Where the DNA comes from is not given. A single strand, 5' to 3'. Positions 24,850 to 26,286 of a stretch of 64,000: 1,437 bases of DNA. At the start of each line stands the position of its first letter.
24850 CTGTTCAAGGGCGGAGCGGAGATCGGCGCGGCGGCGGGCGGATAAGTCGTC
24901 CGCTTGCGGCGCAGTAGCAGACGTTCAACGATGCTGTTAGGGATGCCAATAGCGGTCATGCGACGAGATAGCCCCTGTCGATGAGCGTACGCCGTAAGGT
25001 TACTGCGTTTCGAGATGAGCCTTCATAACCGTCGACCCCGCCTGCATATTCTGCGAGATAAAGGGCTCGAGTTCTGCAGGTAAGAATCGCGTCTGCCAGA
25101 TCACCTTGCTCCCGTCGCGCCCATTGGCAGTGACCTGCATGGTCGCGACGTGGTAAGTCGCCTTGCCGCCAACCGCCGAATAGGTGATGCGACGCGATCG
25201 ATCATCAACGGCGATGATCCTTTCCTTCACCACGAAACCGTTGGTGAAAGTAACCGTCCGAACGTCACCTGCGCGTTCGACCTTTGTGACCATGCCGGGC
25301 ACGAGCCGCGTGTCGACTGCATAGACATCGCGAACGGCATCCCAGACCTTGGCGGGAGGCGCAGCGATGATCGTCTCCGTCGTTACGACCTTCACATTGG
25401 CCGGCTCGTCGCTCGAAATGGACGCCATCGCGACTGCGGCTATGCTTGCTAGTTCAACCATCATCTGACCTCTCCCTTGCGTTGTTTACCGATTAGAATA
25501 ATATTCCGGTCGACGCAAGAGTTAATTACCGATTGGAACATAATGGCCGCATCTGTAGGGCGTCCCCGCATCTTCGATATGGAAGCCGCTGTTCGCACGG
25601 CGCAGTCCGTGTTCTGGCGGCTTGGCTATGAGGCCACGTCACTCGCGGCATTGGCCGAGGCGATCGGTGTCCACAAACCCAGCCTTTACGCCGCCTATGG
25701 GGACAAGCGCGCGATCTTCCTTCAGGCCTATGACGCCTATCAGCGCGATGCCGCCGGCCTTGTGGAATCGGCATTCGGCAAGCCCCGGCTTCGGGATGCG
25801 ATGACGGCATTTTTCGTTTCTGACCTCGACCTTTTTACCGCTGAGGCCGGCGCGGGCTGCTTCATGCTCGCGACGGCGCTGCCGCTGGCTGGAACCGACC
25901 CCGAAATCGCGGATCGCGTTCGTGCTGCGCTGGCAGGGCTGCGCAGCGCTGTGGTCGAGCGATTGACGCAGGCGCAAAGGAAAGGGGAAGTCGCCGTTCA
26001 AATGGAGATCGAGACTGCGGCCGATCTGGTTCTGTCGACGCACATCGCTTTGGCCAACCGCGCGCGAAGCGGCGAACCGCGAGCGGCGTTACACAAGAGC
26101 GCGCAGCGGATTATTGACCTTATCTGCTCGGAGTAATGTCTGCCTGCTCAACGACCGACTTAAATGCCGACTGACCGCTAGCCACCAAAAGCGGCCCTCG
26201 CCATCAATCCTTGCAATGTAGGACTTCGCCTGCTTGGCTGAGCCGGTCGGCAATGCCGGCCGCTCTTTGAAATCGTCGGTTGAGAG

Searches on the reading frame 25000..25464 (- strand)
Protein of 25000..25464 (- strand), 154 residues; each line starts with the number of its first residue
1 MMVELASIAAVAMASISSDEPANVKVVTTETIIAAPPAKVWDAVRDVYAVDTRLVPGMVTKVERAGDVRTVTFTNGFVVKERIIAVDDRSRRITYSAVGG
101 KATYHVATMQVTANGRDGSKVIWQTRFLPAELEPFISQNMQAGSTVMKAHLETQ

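Call 3: search_protein_families(library=pfam, proteins=[window:25000-25464:-], max_evalue=0.01)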
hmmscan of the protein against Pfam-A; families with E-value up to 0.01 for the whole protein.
window:25000-25464:- (154 aa): 1 family
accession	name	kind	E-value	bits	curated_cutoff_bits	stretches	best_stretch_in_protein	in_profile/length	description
PF10604.15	Polyketide_cyc2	-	3.1e-14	53.9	27.4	1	27-151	4-141/142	Polyketide cyclase / dehydrase and lipid transport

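Call 15: find_related_loci(query=window:25000-25464:-, collection=genome_contigs, flank=4000)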
Query window:25000-25464:- (154 aa) in genome_contigs; peptide patterns used: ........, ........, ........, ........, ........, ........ (x = any residue, [..] = any of these).
128 stretches matched a pattern; 25 encode a relative of the query (tblastn E <= 1e-3); 25 distinct loci.
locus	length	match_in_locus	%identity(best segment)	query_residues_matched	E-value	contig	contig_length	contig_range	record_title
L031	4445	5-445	76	8-154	1e-73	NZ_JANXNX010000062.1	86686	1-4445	MAG: Sphingomonas sp. isolate 341R_concoct_196 341R_k141_835065, whole genome shotgun sequence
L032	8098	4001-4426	77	13-154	2e-66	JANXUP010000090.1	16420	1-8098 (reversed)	MAG: Sphingomonadaceae bacterium isolate 340R_metabat_122_sub 340R_k141_72113, whole genome shotgun sequence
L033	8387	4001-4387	48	24-152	2e-35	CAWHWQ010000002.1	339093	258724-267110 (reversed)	MAG: Candidatus Eremiobacteraeota bacterium isolate MFD04434.bin.2.23 genome assembly, contig: contig_16407, whole genom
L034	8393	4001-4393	47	22-152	1e-34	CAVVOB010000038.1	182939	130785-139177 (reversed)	MAG: Nitrospirota bacterium isolate MFD05942.bin.2.44 genome assembly, contig: contig_96073, whole genome shotgun sequen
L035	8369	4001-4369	47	30-152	2e-33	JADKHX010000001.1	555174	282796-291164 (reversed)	MAG: Rhodocyclaceae bacterium isolate Skiv_18-Q3-R9-52_BATAC.289 tig00001632-10-5548510, whole genome shotgun sequence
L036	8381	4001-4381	43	27-153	7e-32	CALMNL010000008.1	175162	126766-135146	MAG TPA_asm: uncultured Desulfatitalea sp. isolate SRR6284162_bin.22_CONCOCT_v1.1_MAG genome assembly, contig: ERZ795126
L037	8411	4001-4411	41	16-152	1e-31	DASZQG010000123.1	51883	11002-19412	MAG TPA_asm: Hyphomicrobiaceae bacterium isolate SMAG_U5991 k141_699305, whole genome shotgun sequence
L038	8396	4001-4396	43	22-152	5e-30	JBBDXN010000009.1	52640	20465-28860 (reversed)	MAG: Candidatus Rokuibacteriota bacterium isolate LejiaD_70_14 Lejia_D_1112_length_52640_cov_8, whole genome shotgun seq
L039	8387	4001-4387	39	9-148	8e-30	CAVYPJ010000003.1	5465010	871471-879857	MAG: uncultured Alphaproteobacteria bacterium isolate MFD05513.bin.1.20 genome assembly, contig: contig_2342, whole geno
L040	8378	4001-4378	43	27-152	3e-29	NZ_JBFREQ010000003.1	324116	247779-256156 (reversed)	Variovorax sp. M-6 SCAFFOLD_2, whole genome shotgun sequence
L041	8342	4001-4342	41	13-137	1e-27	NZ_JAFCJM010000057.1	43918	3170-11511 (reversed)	Bradyrhizobium liaoningense strain SZCCT0420 NODE_57, whole genome shotgun sequence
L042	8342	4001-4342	40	12-136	3e-27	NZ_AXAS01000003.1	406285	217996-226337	Bradyrhizobium sp. Ec3.3 YUUDRAFT_scaffold_2.3_C, whole genome shotgun sequence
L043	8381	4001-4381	42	27-152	4e-27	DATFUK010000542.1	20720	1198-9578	MAG TPA_asm: Candidatus Methylomirabilota bacterium isolate SMAG_U9435 k141_880101, whole genome shotgun sequence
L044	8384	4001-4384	41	27-153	8e-27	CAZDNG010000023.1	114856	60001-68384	MAG TPA_asm: uncultured Polyangiaceae bacterium isolate binchicken_co50_422 genome assembly, contig: NODE_128_length_114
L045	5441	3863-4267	40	18-153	2e-26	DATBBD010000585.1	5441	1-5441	MAG TPA_asm: Polyangiaceae bacterium isolate SMAG_U5750 k141_658166, whole genome shotgun sequence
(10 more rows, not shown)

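Call 24: find_encoding_contigs(protein=window:25000-25464:-, flank=5000, max_places=10)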
Protein window:25000-25464:- (154 aa): 1 contig read that carries it; 1 place shown.
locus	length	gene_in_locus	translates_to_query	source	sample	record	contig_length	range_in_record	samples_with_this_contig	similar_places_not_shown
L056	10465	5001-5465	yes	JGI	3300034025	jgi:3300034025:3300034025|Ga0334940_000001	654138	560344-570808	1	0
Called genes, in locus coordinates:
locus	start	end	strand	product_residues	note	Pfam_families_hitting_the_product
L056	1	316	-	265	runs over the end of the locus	PF06629:MipA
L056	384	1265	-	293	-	PF13414:TPR_11 (faint), PF08238:Sel1 (weak), PF05036:SPOR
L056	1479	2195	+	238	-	PF01656:CbiA, PF02374:ArsA_ATPase (weak), PF07015:VirC1 (weak), PF09140:MipZ (faint), PF10609:ParA (faint), PF13614:AAA_31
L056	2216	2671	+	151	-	PF22180:RH3_dom (weak)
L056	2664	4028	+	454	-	PF07719:TPR_2 (faint), PF13428:TPR_14 (faint), PF13432:TPR_16 (weak), PF12895:ANAPC3 (weak), PF07721:TPR_4 (faint), PF14559:TPR_19, PF05036:SPOR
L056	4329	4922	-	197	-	PF00440:TetR_N, PF16925:TetR_C_13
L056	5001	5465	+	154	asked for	PF10604:Polyketide_cyc2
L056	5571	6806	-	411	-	PF12890:DHOase, PF01979:Amidohydro_1, PF07969:Amidohydro_3 (weak)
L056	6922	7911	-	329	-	PF02729:OTCace_N, PF00185:OTCace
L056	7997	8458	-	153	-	PF03652:RuvX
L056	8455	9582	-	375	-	PF11288:DUF3089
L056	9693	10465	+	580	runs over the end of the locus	PF13687:DUF4153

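Call 39: search_protein_families(library=pfam, proteins=[L032:2395-3219:+, L032:5009-6697:+, L032:1722-2363:+, L032:332-1429:-, L031:826-1212:+, L031:1641-2795:-, L031:2835-4082:-, L032:6713-7741:+], max_evalue=0.001)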
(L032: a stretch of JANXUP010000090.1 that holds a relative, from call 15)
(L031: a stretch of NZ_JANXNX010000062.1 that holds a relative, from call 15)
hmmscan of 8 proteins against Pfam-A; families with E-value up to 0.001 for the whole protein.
L032:2395-3219:+ (274 aa): 1 family
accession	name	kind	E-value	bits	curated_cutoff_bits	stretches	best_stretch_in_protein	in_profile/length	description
PF01510.30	Amidase_2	-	2.2e-38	132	26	1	60-188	3-131/131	N-acetylmuramoyl-L-alanine amidase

L032:5009-6697:+ (562 aa): 6 families
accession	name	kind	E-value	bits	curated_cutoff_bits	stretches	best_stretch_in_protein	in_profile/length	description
PF08448.16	PAS_4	-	4.4e-27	94.9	23.1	2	17-133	3-109/110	PAS fold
PF07536.20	HWE_HK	-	1.1e-21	77.8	22.8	1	295-376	1-82/83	HWE histidine kinase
PF00989.32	PAS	-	1e-11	45.2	22.6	1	13-122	5-106/113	PAS fold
PF13188.13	PAS_8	-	1.2e-06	28.6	21.8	0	163-215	1-51/65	PAS domain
PF07568.18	HisKA_2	-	1.6e-06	28.6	22.3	1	295-346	1-54/76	Histidine kinase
PF13426.13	PAS_9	-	2.2e-06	28.3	27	1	19-131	1-103/103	PAS domain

L032:1722-2363:+ (213 aa): 1 family
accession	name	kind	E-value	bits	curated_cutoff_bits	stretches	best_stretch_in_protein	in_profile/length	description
PF10090.15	HPTransfase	-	2e-33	115.2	22.9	1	81-202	2-122/123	Histidine phosphotransferase C-terminal domain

L032:332-1429:- (365 aa): 1 family
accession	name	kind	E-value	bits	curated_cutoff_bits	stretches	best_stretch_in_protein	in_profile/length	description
PF00849.27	PseudoU_synth_2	-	4.2e-34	118.4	26.8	1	139-295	1-151/152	RNA pseudouridylate synthase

L031:826-1212:+ (128 aa): 0 families

L031:1641-2795:- (384 aa): 4 families
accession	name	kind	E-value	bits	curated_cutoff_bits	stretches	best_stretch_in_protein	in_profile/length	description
PF03583.20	LIP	-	7e-31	108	23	1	122-381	21-284/286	Secretory lipase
PF12146.15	Hydrolase_4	-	2.6e-10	40.4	27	1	123-348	27-226/239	Serine aminopeptidase, S33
PF00326.27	Peptidase_S9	-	7.3e-07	29.3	22.6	0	306-364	140-199/213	Prolyl oligopeptidase family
PF12697.13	Abhydrolase_6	-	5.1e-06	27.7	26.3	1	111-357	11-205/217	Alpha/beta hydrolase family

L031:2835-4082:- (415 aa): 4 families
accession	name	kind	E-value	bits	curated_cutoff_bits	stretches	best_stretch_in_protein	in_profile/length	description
PF13377.12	Peripla_BP_3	-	4.4e-32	111.9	26.5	1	250-412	2-167/167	Periplasmic binding protein-like domain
PF00532.27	Peripla_BP_1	-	1.1e-18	68.1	22.2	1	189-374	51-247/281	Periplasmic binding proteins and sugar binding domain of LacI family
PF00356.27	LacI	-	9.8e-18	64.1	27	1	82-127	1-46/46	Bacterial regulatory proteins, lacI family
PF13407.12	Peripla_BP_4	-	9.1e-07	29.1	35.1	1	211-385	72-251/258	Periplasmic binding protein domain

L032:6713-7741:+ (342 aa): 1 family
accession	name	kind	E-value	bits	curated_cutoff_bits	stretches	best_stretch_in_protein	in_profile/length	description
PF04041.19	Glyco_hydro_130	-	8.7e-07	28.6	26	1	97-302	63-270/320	beta-1,4-mannooligosaccharide phosphorylase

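Call 50: search_protein_families(library=ncbifam, proteins=[window:25000-25464:-], max_evalue=0.001)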
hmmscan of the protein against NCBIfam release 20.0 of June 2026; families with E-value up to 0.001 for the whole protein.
window:25000-25464:- (154 aa): 0 families

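Call 64: find_homologous_proteins(query=window:25000-25464:-, max_evalue=1e-20)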
Query window:25000-25464:- (154 aa): 23 proteins with E <= 1e-20 among 43 candidates.
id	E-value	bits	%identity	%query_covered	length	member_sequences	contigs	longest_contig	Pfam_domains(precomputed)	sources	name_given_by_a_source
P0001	6.0e-91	320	100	99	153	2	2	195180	PF10604.16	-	-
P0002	7.5e-69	248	75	99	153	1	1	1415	PF10604.16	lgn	-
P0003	8.7e-69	248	79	95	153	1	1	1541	PF10604.16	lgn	-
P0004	1.9e-67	244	77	92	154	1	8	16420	PF10604.16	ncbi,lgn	-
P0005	2.2e-67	243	75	99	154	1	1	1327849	PF10604.16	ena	-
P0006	7.8e-66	238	76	95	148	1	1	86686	PF10604.16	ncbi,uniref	ncbi:SRPBCC family protein, partial [Sphingomonas sp.]|uniref:SRPBCC family protein n=1 Tax=Sphingom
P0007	1.7e-65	237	75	99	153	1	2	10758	PF10604.16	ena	-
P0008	2.1e-65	237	73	99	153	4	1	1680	PF10604.16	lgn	-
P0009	6.8e-57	209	65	99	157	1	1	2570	PF10604.16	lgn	-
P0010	1.0e-55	206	63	99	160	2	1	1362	PF10604.16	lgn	-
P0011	8.5e-54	199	69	86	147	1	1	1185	PF10604.16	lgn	-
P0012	2.5e-53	198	65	100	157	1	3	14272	PF10604.16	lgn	-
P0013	8.5e-53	196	63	99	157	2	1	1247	PF10604.16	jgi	jgi:hypothetical protein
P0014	1.2e-52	196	62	99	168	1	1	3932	PF10604.16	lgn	-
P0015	1.8e-52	195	60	98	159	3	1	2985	PF10604.16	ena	-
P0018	4.4e-51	191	64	85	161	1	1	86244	PF10604.16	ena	-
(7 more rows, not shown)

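Call 65: find_encoding_contigs(protein=P0005, flank=4000, max_places=2)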
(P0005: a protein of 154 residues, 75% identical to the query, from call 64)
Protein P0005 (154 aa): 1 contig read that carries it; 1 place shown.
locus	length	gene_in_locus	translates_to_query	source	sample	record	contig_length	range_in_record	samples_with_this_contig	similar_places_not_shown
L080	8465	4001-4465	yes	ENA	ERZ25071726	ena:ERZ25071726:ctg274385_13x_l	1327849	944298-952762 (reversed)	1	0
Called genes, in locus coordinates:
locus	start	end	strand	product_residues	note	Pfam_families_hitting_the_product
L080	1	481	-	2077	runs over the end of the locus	-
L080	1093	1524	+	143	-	-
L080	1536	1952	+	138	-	-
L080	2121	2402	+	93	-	-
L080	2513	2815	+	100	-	-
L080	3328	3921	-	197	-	PF00440:TetR_N, PF16925:TetR_C_13 (weak)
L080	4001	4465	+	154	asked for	PF10604:Polyketide_cyc2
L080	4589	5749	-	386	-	PF06441:EHN, PF00561:Abhydrolase_1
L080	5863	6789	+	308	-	PF00126:HTH_1, PF03466:LysR_substrate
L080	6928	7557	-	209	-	PF13417:GST_N_3, PF13409:GST_N_2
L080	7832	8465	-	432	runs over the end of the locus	PF02129:Peptidase_S15 (weak), PF12146:Hydrolase_4, PF00326:Peptidase_S9 (faint)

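Call 66: find_encoding_contigs(protein=P0007, flank=4000, max_places=2)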
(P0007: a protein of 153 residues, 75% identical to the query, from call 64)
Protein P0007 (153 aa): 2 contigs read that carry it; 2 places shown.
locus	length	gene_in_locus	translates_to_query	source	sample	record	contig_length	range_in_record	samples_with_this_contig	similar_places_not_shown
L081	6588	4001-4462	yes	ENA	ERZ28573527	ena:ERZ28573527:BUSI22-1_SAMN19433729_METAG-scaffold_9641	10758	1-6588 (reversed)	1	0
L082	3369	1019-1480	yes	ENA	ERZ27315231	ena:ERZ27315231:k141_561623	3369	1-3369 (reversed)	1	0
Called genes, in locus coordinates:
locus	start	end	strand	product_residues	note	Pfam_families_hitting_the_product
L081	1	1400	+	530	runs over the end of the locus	PF00083:Sugar_tr, PF07690:MFS_1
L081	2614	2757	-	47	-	-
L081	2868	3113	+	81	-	PF13193:AMP-binding_C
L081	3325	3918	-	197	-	PF00440:TetR_N, PF16925:TetR_C_13 (weak)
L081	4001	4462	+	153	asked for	PF10604:Polyketide_cyc2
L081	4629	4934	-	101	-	-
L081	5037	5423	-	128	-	PF00111:Fer2 (weak)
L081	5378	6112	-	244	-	PF00459:Inositol_P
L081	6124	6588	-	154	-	?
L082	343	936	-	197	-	PF00440:TetR_N, PF16925:TetR_C_13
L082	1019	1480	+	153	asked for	PF10604:Polyketide_cyc2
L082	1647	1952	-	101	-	-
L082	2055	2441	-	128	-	PF00111:Fer2 (weak)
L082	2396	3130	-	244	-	PF00459:Inositol_P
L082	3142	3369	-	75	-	?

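Call 67: find_encoding_contigs(protein=P0012, flank=4000, max_places=2)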
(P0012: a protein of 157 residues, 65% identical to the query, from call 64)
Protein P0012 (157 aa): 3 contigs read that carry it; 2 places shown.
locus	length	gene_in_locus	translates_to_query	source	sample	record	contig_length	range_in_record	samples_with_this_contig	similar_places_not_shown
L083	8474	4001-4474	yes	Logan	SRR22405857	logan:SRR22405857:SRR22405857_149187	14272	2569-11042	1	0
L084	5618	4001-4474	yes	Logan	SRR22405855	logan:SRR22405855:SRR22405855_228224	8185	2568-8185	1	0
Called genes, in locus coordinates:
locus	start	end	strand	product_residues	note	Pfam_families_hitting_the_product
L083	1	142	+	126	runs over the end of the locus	PF03795:YCII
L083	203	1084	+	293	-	PF04542:Sigma70_r2, PF08281:Sigma70_r4_2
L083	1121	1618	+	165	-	-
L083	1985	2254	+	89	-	PF00144:Beta-lactamase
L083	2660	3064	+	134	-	PF00144:Beta-lactamase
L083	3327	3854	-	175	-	PF00440:TetR_N, PF16925:TetR_C_13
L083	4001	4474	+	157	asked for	PF10604:Polyketide_cyc2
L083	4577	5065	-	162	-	PF13589:HATPase_c_3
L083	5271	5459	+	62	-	-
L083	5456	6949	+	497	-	PF00145:DNA_methylase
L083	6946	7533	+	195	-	-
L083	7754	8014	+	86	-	-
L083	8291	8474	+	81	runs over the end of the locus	-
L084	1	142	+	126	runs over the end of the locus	PF03795:YCII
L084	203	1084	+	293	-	PF04542:Sigma70_r2, PF08281:Sigma70_r4_2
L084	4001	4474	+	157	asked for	PF10604:Polyketide_cyc2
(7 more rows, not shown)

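Call 68: find_encoding_contigs(protein=P0018, flank=4000, max_places=2)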
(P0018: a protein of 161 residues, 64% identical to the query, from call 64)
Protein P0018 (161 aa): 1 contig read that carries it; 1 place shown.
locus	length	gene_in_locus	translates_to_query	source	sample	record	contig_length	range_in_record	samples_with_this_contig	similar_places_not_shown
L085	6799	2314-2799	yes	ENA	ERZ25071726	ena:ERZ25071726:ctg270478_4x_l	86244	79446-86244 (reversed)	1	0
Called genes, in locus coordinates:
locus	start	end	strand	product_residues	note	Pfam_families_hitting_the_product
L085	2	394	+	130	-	?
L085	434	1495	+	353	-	PF13650:Asp_protease_2 (faint), PF13975:gag-asp_proteas (faint)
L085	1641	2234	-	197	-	PF00440:TetR_N, PF16925:TetR_C_13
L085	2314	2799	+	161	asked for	PF10604:Polyketide_cyc2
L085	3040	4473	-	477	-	PF00392:GntR, PF00155:Aminotran_1_2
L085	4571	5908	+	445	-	PF03572:Peptidase_S41 (faint)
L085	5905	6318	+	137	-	PF12903:DUF3830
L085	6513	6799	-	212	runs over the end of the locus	PF22653:DUF7007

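Call 72: search_solved_structures(query=window:25000-25464:-, max_evalue=0.01)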
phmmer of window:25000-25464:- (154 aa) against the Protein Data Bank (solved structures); distinct sequences matched with E-value up to 0.01: 2.
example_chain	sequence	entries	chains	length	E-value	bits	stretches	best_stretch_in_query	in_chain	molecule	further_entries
3cnw_A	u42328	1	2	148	7.7e-05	26.3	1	26-135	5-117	Protein XoxI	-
3f08_A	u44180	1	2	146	0.0061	20.2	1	32-133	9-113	uncharacterized protein Q6HG14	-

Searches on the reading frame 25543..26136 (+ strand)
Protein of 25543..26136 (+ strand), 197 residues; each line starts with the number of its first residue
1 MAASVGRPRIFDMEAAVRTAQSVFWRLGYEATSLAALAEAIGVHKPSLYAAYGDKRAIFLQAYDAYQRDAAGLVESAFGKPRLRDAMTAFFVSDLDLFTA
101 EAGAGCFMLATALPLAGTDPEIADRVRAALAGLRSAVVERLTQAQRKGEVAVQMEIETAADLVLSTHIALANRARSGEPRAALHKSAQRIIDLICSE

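Call 3: search_protein_families(library=pfam, proteins=[window:25543-26136:+], max_evalue=0.01)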
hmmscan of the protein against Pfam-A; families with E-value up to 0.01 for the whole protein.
window:25543-26136:+ (197 aa): 4 families
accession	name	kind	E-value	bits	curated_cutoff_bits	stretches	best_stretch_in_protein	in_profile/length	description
PF00440.29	TetR_N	-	9.3e-10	38.6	24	1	19-61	4-46/47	Bacterial regulatory proteins, tetR family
PF16925.10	TetR_C_13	-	9.6e-09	36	27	1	81-184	3-103/109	Tetracyclin repressor-like, C-terminal domain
PF16859.10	TetR_C_11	-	0.00034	21.4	32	1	108-165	30-88/113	Tetracyclin repressor-like, C-terminal domain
PF21993.1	TetR_C_13_2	-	0.0025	18.5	27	0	101-152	20-71/103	Transcriptional regulator LmrA/YxaF-like, C-terminal domain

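Call 25: find_encoding_contigs(protein=window:25543-26136:+, flank=5000, max_places=10)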
Protein window:25543-26136:+ (197 aa): 3 contigs read that carry it; 3 places shown.
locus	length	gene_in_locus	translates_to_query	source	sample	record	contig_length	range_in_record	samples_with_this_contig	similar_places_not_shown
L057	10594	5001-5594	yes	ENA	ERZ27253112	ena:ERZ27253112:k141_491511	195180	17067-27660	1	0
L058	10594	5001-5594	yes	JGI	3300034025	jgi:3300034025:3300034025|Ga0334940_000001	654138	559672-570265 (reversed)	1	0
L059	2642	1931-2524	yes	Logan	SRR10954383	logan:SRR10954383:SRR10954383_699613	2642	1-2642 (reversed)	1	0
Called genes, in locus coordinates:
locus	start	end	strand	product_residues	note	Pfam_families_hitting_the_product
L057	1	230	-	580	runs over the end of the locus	PF13687:DUF4153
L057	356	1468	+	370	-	PF11288:DUF3089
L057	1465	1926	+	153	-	PF03652:RuvX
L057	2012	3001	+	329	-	PF02729:OTCace_N, PF00185:OTCace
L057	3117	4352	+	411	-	PF12890:DHOase, PF01979:Amidohydro_1, PF07969:Amidohydro_3 (weak)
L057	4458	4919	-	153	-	PF10604:Polyketide_cyc2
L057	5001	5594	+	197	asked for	PF00440:TetR_N, PF16925:TetR_C_13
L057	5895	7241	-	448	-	PF07719:TPR_2 (faint), PF12895:ANAPC3 (weak), PF13428:TPR_14 (faint), PF13432:TPR_16 (weak), PF07721:TPR_4 (faint), PF14559:TPR_19, PF05036:SPOR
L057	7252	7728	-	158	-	PF22180:RH3_dom (weak)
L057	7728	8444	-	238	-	PF01656:CbiA, PF02374:ArsA_ATPase (weak), PF07015:VirC1 (weak), PF09140:MipZ (faint), PF10609:ParA (faint), PF13614:AAA_31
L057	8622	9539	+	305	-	PF13414:TPR_11 (faint), PF08238:Sel1 (weak), PF05036:SPOR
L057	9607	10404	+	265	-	PF06629:MipA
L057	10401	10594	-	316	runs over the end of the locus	PF00702:Hydrolase, PF12710:HAD, PF08282:Hydrolase_3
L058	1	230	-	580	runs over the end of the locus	PF13687:DUF4153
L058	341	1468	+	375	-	PF11288:DUF3089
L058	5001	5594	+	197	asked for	PF00440:TetR_N, PF16925:TetR_C_13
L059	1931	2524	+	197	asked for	PF00440:TetR_N, PF16925:TetR_C_13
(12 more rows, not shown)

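Call 50: search_protein_families(library=ncbifam, proteins=[window:25543-26136:+], max_evalue=0.001)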
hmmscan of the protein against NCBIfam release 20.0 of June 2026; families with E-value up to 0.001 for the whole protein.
window:25543-26136:+ (197 aa): 5 families
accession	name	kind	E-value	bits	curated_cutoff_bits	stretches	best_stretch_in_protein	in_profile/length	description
NF041196.1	ScbR_bind_reg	equivalog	1.7e-07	31.6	150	1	16-194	11-185/191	ScbR family autoregulator-binding transcription factor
NF053731.1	TransRegFasRMycb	equivalog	9.7e-07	28.8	330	1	16-141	16-139/199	HTH-type transcriptional activator FasR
NF051852.1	efflux_TF_MtrR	exception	1.1e-05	25.3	280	0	17-67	16-66/205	multidrug efflux system transcriptional repressor MtrR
TIGR03968.1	mycofact_TetR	equivalog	0.00021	20.9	224.9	1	5-92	3-90/190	mycofactocin system transcriptional regulator MftR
TIGR03613.1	RutR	equivalog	0.00096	19.1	368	0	15-62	12-59/202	pyrimidine utilization regulatory protein R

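Call 73: search_solved_structures(query=window:25543-26136:+, max_evalue=0.00001)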
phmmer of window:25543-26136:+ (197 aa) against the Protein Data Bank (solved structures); distinct sequences matched with E-value up to 0.00001: 7.
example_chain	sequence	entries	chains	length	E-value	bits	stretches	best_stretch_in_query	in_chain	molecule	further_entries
2i10_A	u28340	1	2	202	4.7e-27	98.5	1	6-187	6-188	Putative TetR transcriptional regulator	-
6nsn_A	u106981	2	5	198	2.6e-19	73.3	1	3-189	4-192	TetR family transcriptional regulator CifR | CifR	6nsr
6nsm_A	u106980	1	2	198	5.5e-18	69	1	3-189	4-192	TetR family transcriptional regulator CifR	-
7unh_A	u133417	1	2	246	1.1e-08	38.7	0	97-144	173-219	SP2 designed chlorophyll dimer protein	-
7uni_A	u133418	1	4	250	1.1e-08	38.6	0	97-144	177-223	SP2-ZnPPaM designed chlorophyll dimer protein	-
3qbm_A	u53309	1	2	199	1.2e-07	35.3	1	14-178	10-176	TetR transcriptional regulator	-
5c4y_A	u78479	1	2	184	3.2e-07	33.9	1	19-73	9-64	Putative transcription regulator Lmo0852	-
